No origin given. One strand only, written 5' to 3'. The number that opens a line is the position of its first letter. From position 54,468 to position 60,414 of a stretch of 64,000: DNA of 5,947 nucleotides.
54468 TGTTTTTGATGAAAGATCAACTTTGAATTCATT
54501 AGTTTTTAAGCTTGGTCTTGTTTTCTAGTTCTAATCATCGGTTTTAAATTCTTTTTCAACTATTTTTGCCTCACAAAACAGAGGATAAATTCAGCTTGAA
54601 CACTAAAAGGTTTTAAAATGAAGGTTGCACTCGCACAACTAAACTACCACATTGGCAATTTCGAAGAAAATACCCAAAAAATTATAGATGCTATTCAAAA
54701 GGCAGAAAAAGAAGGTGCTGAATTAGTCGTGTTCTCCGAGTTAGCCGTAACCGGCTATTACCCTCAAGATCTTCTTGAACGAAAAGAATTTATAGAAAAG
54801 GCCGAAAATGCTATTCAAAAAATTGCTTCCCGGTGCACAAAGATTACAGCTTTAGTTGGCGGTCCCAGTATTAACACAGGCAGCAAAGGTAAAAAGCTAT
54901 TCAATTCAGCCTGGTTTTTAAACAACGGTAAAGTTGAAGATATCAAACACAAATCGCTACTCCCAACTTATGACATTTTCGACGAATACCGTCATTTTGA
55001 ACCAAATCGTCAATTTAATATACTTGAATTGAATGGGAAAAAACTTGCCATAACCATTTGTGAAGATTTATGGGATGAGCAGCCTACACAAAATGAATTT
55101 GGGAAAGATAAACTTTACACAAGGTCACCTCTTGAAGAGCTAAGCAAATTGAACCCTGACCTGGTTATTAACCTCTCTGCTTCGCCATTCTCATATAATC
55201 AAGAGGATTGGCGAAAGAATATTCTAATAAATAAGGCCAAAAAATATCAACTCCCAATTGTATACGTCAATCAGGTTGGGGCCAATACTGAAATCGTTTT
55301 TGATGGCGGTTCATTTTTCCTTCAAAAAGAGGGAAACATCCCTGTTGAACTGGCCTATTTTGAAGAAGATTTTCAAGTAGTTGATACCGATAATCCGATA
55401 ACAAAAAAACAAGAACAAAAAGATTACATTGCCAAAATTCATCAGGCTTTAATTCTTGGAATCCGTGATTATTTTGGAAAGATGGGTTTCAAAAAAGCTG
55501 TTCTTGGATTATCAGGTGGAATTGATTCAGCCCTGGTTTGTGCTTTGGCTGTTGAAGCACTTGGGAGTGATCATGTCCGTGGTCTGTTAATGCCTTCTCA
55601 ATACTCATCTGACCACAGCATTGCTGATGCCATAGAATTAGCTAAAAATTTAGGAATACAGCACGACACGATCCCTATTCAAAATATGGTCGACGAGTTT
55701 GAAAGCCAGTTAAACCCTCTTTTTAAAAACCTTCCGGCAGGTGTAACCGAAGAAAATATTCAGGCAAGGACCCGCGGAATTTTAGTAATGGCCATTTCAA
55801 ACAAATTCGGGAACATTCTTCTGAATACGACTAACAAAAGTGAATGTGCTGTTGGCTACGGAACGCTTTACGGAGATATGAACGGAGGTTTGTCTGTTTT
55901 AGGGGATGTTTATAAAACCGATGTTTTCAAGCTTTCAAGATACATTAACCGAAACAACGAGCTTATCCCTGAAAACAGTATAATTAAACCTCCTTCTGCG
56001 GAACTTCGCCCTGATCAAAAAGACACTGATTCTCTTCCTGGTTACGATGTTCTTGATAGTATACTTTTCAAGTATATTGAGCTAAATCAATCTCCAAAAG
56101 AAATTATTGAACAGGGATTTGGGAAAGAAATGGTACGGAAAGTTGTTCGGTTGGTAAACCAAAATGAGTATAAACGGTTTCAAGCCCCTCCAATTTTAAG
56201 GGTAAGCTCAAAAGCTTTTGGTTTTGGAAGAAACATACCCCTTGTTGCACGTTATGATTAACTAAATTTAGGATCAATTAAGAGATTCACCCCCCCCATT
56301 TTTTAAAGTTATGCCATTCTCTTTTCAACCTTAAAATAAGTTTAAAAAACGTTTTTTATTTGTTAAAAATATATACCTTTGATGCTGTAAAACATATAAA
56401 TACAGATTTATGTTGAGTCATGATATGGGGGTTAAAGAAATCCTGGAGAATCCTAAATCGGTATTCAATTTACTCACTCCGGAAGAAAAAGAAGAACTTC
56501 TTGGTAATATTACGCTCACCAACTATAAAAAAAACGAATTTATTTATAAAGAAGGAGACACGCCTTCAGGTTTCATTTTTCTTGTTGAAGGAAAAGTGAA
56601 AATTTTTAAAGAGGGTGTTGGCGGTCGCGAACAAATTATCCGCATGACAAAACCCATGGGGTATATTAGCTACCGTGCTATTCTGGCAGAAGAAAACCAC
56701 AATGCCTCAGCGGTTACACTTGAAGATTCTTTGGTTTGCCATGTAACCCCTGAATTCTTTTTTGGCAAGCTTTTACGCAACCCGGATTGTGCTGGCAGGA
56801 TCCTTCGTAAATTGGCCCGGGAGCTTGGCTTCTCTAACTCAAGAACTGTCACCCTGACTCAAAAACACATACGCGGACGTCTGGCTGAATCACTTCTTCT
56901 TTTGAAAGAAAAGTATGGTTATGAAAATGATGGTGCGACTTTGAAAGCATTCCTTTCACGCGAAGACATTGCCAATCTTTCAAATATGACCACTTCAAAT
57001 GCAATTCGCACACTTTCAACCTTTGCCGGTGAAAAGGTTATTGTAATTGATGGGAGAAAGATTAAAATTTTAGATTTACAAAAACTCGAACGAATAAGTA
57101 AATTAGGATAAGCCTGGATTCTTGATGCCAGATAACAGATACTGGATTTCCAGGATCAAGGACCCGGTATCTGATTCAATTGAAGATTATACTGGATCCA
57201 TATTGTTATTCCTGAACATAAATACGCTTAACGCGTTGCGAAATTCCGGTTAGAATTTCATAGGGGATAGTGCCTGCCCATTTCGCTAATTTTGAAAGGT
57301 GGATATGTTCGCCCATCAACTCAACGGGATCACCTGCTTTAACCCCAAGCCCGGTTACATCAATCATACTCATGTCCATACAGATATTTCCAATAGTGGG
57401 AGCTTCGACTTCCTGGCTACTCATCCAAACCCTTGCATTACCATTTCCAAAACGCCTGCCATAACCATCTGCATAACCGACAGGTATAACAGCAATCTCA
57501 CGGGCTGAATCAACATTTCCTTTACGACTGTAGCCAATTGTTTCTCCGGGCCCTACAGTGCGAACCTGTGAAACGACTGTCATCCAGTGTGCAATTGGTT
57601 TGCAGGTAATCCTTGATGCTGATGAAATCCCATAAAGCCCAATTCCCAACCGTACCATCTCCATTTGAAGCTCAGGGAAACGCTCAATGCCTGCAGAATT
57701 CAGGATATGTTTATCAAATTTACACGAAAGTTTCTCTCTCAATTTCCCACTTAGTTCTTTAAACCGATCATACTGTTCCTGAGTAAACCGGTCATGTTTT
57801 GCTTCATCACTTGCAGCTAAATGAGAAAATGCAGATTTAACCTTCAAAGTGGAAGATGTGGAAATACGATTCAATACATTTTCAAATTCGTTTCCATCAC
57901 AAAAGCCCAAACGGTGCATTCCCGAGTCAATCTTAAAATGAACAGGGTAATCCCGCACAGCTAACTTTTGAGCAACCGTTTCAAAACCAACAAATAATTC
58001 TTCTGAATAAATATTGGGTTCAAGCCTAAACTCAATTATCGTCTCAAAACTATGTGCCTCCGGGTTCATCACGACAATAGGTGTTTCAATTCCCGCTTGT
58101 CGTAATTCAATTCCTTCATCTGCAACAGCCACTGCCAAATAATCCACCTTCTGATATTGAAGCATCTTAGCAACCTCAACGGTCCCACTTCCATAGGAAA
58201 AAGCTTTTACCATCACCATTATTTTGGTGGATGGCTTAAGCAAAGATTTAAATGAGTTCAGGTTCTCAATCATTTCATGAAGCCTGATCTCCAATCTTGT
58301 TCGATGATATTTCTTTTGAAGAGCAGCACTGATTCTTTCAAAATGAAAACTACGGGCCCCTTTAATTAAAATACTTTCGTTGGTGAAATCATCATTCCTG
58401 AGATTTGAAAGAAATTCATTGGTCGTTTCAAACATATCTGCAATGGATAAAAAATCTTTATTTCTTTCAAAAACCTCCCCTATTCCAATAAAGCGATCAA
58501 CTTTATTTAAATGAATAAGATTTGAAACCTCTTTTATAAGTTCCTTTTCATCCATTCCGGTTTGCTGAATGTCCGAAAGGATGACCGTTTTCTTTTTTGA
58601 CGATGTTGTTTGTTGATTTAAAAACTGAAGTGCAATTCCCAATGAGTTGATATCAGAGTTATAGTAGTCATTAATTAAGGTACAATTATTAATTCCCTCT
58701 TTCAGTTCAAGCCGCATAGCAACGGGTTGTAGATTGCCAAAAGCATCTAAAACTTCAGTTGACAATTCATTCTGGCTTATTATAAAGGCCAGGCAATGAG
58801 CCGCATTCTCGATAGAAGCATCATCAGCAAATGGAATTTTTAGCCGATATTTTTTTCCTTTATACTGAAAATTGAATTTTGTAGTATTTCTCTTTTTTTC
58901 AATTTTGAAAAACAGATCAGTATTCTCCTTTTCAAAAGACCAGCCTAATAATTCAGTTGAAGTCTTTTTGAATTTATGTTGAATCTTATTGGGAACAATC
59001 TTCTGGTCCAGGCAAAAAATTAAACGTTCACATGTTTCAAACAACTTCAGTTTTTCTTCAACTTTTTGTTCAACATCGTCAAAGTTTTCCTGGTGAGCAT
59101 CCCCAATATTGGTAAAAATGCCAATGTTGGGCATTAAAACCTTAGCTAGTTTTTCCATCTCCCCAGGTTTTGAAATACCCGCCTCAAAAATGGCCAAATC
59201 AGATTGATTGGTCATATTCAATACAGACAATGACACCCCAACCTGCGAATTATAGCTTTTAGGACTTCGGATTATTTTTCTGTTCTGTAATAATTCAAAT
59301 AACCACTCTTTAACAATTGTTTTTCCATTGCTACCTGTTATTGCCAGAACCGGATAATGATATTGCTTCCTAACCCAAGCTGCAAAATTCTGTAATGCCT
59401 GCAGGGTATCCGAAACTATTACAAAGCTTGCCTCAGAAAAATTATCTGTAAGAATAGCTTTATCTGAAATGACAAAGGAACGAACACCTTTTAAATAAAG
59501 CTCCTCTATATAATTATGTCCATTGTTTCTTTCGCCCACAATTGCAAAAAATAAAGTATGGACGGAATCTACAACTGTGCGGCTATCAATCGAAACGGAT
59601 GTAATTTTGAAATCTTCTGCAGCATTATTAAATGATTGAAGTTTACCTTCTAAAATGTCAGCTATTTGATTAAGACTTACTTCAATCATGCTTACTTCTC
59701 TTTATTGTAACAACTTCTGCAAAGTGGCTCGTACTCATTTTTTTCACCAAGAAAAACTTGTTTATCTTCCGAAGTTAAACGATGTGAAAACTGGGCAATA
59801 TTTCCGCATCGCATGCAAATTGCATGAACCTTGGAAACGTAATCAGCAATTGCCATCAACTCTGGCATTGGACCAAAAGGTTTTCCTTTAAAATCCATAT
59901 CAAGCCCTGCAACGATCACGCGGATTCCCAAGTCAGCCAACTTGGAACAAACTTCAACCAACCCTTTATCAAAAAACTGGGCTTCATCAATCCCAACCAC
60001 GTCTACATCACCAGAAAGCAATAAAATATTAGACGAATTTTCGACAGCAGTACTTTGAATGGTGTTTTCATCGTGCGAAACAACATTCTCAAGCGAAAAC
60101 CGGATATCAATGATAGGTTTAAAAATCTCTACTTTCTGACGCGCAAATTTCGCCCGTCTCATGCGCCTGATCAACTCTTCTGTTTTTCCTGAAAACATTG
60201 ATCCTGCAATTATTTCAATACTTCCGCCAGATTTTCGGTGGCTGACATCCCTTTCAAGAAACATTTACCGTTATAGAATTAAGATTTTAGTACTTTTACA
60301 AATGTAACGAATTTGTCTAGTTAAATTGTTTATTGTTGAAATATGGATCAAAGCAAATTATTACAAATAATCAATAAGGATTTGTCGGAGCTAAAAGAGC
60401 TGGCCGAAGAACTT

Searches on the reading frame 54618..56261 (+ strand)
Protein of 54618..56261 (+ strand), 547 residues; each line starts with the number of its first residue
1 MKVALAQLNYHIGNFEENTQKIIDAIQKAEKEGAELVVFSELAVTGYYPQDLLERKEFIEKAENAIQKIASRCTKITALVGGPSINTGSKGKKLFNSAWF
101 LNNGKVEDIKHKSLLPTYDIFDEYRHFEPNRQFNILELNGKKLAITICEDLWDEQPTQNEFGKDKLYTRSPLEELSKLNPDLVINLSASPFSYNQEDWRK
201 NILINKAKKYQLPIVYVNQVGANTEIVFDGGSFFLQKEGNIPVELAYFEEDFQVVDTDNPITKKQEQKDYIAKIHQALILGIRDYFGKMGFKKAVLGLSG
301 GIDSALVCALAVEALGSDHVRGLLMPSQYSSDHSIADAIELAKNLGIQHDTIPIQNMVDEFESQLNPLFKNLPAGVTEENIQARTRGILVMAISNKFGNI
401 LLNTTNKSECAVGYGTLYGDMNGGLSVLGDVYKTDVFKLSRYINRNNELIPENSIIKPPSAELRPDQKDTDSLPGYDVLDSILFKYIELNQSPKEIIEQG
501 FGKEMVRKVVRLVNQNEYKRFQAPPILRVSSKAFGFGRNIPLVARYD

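Call 87: search_protein_families(library=pfam, max_evalue=0.00001, proteins=[window:54618-56261:+])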
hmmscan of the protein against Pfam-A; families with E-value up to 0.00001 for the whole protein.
window:54618-56261:+ (547 aa): 2 families
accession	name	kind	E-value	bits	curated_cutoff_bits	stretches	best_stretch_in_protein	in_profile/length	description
PF02540.23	NAD_synthase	-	4.4e-74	249.1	21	1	276-522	3-241/242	NAD synthase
PF00795.27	CN_hydrolase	-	2e-22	80.2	23.2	1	2-258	1-247/256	Carbon-nitrogen hydrolase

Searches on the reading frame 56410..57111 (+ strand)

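Call 87: search_protein_families(library=pfam, max_evalue=0.00001, proteins=[window:56410-57111:+])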
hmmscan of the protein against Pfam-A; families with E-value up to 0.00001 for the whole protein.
window:56410-57111:+ (233 aa): 2 families
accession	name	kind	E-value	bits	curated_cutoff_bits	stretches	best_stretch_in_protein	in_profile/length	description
PF00027.35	cNMP_binding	-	3.4e-17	62.6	27.5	1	37-119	2-84/89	Cyclic nucleotide-binding domain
PF13545.12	HTH_Crp_2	-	3.7e-13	49.7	27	1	156-229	1-70/70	Crp-like helix-turn-helix domain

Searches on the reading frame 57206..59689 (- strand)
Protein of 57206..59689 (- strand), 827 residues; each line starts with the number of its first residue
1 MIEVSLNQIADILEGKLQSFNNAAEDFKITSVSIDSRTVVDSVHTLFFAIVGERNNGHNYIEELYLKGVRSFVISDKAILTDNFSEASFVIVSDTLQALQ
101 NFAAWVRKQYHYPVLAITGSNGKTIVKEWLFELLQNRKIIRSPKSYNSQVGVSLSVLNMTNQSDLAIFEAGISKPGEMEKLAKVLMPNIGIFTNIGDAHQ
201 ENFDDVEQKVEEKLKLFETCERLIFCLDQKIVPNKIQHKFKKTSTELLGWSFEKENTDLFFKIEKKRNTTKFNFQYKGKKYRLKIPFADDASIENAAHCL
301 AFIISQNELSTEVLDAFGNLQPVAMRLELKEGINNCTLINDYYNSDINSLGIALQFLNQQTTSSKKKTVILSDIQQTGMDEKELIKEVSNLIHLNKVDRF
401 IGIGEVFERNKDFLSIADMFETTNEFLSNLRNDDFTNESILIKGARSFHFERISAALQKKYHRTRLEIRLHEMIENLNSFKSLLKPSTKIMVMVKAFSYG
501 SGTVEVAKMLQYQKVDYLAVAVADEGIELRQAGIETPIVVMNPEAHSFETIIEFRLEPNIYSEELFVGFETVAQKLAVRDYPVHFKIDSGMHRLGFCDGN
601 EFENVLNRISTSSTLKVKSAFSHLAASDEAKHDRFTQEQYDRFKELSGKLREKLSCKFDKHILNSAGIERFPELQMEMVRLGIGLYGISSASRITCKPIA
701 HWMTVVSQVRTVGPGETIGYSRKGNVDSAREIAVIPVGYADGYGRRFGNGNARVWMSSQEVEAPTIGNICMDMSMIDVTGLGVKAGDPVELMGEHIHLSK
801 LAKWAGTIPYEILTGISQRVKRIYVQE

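Call 87: search_protein_families(library=pfam, max_evalue=0.00001, proteins=[window:57206-59689:-])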
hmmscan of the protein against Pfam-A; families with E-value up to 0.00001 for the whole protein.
window:57206-59689:- (827 aa): 3 families
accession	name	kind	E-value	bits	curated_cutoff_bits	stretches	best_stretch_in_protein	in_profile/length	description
PF01168.26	Ala_racemase_N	-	2.8e-51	174.8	24.1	1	468-689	1-219/220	Alanine racemase, N-terminal domain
PF00842.27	Ala_racemase_C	-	5.3e-38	129.9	25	1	701-824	3-127/127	Alanine racemase, C-terminal domain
PF08245.18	Mur_ligase_M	-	5e-29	102.1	24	1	117-301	1-198/200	Mur ligase middle domain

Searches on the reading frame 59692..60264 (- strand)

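Call 87: search_protein_families(library=pfam, max_evalue=0.00001, proteins=[window:59692-60264:-])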
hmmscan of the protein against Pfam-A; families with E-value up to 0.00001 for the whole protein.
window:59692-60264:- (190 aa): 1 family
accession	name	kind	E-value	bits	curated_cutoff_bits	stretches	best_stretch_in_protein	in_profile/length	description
PF00265.24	TK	-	8.5e-56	189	20.6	1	14-186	1-176/176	Thymidine kinase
